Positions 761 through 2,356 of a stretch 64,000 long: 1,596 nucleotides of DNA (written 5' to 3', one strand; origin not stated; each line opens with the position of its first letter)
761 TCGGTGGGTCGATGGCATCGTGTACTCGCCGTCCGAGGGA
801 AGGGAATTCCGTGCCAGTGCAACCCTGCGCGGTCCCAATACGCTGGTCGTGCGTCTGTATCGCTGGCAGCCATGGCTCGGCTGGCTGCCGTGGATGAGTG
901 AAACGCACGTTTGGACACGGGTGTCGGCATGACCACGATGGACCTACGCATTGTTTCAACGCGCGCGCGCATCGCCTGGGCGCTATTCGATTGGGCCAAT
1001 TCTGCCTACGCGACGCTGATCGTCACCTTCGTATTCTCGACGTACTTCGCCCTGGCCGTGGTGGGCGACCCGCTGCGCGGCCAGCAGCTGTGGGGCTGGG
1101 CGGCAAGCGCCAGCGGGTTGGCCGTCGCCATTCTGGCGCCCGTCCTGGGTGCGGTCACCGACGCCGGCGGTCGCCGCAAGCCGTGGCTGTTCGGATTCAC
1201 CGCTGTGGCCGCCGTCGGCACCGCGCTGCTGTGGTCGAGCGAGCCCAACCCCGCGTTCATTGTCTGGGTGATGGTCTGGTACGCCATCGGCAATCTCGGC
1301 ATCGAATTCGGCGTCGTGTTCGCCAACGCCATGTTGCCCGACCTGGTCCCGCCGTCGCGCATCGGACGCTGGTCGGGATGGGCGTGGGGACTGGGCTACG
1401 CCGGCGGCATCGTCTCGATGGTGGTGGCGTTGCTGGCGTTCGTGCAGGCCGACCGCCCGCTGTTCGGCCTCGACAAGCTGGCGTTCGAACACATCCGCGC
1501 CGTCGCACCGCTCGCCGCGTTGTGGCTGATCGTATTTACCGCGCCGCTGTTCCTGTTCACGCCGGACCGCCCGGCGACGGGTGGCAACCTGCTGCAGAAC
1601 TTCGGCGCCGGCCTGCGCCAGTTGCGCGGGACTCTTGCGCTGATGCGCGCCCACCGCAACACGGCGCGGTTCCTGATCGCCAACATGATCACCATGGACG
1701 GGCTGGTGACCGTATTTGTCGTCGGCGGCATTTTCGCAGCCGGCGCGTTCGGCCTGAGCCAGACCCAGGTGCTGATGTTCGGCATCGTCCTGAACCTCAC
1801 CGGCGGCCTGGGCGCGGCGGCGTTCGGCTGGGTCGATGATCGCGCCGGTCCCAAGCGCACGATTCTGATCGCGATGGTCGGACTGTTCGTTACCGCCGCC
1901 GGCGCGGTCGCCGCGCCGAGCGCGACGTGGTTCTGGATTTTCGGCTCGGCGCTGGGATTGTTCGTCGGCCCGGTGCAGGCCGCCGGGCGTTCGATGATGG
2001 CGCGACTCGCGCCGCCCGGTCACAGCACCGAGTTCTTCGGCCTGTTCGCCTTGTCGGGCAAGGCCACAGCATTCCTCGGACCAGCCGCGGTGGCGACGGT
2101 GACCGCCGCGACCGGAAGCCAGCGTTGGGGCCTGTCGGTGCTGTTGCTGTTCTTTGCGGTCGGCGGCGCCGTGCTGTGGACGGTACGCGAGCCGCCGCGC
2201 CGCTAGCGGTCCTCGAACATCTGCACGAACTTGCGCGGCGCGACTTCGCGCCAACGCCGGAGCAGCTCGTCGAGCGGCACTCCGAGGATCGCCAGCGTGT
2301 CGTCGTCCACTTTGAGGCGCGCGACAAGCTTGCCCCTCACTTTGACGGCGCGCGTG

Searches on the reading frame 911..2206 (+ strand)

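Call 15: search_protein_families(library=pfam, max_evalue=0.000001, proteins=[window:911-2206:+])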
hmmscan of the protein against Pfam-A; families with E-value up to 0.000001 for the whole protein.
window:911-2206:+ (431 aa): 2 families
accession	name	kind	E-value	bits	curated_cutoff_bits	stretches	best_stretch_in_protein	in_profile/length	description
PF11700.14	ATG22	-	6.9e-44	150.8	24.1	1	155-425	194-472/482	Vacuole effluxer Atg22 like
PF07690.21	MFS_1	-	3.6e-22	79.2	33.4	2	40-331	10-284/347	Major Facilitator Superfamily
